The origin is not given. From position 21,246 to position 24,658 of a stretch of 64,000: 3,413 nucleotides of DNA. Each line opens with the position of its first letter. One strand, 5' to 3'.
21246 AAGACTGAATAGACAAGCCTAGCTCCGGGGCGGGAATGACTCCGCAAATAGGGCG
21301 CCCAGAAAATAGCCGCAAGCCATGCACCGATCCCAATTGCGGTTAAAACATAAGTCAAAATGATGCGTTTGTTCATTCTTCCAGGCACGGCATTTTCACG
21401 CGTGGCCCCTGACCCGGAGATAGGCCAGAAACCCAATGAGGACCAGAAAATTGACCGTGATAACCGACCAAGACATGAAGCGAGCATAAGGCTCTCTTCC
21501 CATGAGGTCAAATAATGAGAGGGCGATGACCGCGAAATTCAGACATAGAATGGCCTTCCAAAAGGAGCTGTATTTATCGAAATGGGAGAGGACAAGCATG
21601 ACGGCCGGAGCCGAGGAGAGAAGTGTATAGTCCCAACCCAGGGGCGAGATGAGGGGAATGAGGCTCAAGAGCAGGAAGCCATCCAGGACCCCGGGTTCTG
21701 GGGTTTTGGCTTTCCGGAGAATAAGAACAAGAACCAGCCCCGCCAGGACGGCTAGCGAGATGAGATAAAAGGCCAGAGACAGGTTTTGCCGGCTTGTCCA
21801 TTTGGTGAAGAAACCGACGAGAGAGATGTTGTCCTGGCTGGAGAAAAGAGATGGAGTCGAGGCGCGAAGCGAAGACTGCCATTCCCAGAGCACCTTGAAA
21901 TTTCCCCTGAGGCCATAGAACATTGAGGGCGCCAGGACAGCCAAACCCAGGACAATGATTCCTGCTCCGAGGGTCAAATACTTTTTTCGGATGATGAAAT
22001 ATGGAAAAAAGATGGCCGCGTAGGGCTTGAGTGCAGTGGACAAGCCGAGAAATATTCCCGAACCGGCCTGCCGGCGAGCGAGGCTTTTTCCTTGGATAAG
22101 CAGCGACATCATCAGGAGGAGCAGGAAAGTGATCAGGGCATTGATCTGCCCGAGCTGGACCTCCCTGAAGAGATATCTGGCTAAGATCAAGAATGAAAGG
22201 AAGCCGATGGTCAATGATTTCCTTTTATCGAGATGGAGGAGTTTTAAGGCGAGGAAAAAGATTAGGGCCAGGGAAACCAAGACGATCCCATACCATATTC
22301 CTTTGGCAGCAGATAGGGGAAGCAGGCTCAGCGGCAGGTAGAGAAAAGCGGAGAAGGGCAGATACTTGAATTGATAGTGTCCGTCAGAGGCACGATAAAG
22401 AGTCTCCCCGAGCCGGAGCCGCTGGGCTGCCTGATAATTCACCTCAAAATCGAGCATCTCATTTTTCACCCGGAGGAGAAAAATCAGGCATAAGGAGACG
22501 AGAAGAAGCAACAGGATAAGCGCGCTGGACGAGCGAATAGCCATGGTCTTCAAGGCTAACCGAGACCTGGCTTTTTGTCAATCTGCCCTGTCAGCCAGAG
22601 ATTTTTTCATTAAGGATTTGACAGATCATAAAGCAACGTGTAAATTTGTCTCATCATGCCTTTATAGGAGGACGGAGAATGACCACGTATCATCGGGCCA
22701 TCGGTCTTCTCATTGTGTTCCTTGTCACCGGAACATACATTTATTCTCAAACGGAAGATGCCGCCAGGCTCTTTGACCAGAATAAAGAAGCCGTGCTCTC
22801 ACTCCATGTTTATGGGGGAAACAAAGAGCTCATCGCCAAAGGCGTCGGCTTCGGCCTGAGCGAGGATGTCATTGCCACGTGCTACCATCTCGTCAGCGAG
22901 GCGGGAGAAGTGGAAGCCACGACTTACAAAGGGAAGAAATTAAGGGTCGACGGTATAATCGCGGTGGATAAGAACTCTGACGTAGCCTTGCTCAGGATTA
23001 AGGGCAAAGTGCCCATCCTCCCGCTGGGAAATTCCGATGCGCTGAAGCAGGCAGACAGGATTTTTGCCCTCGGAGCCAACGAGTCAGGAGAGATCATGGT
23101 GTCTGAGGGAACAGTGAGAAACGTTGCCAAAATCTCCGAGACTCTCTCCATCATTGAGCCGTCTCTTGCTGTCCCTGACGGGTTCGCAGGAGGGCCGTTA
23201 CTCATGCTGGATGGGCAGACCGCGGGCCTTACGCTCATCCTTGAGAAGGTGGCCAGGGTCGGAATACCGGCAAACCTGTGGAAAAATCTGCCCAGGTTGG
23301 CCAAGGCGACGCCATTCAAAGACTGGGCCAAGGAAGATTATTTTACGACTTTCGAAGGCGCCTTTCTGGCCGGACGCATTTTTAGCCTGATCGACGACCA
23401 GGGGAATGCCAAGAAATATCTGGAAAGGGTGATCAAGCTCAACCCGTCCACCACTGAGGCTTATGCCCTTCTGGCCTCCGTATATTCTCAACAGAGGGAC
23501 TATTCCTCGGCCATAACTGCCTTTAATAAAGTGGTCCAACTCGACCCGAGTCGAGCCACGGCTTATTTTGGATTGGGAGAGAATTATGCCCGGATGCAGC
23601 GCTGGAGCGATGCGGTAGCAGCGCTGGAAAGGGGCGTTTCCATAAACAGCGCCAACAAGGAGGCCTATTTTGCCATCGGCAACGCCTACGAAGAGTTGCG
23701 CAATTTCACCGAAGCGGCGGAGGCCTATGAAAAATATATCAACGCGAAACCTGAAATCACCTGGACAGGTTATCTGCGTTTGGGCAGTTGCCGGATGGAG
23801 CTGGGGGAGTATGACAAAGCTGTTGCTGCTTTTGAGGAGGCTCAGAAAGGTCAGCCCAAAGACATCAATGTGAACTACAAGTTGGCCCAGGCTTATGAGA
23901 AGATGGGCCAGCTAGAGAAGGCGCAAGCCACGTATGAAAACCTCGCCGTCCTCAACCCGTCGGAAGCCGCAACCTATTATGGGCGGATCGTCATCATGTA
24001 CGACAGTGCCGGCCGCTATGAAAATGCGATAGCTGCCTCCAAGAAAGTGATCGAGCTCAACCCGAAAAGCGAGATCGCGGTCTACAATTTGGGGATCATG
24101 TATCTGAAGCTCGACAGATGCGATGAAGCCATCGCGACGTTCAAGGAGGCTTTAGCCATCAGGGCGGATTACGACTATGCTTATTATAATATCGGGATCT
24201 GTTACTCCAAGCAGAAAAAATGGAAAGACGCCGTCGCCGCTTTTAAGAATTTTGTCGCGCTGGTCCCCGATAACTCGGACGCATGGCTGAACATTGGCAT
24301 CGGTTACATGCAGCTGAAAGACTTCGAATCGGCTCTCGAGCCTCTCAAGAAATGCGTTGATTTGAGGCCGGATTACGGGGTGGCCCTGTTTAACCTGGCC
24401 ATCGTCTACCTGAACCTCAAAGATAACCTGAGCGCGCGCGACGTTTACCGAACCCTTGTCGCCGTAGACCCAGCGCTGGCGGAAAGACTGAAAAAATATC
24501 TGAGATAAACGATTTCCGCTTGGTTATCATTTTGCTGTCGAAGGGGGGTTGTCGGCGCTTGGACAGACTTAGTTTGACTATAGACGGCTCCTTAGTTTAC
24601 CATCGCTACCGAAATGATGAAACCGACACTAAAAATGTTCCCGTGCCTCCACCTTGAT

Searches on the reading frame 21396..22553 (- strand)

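Call 57: search_protein_families(library=pfam, proteins=[window:21396-22553:-], max_evalue=0.00001)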
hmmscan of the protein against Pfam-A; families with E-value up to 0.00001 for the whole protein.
window:21396-22553:- (385 aa): 1 family
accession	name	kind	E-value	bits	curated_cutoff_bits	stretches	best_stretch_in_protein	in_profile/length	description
PF09594.16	GT87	-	5.2e-24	85.7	25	1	62-304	1-237/237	Glycosyltransferase family 87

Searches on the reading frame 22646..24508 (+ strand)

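Call 57: search_protein_families(library=pfam, proteins=[window:22646-24508:+], max_evalue=0.00001)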
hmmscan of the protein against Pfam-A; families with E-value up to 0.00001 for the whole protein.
window:22646-24508:+ (620 aa): 29 families (the best 25 are shown)
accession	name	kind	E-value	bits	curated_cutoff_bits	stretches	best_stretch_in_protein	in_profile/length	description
PF00515.34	TPR_1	-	3.5e-54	179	27.8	0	545-577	2-34/34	Tetratricopeptide repeat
PF07719.23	TPR_2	-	3.5e-54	176.9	27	0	271-302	2-33/34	Tetratricopeptide repeat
PF13181.12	TPR_8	-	1.3e-52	171.9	25.7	0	271-302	2-33/34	Tetratricopeptide repeat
PF13414.12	TPR_11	-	5e-43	145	26.8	3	384-421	5-42/42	TPR repeat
PF13432.12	TPR_16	-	4.8e-42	142.4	32.7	3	309-369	2-62/65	Tetratricopeptide repeat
PF13174.12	TPR_6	-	1.4e-41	138.8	26.3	0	511-542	1-32/33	Tetratricopeptide repeat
PF14559.12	TPR_19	-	3.5e-39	133.4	25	3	384-439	2-57/68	Tetratricopeptide repeat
PF13424.12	TPR_12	-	1.5e-34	118.4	30.1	1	478-534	4-69/77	Tetratricopeptide repeat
PF13428.12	TPR_14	-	5.7e-34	113.5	23.5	0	271-312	2-43/44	Tetratricopeptide repeat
PF13176.12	TPR_7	-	1e-29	100.4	27.9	0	479-508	2-31/36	Tetratricopeptide repeat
PF13431.12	TPR_17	-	2.7e-29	99.4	24.4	0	401-428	7-34/34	Tetratricopeptide repeat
PF13371.12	TPR_9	-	2.9e-28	98.1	35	0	518-577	3-62/73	Tetratricopeptide repeat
PF23914.1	TPR_CcmH_CycH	-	1.7e-21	77.1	42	0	374-474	51-153/158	Cytochrome c-type biogenesis protein H TPR domain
PF12895.13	ANAPC3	-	3.1e-21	75.9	27.2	2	253-329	6-81/82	Anaphase-promoting complex, cyclosome, subunit 3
PF13365.12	Trypsin_2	-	5.4e-17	63.3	27.6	1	66-195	1-144/144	Trypsin-like peptidase domain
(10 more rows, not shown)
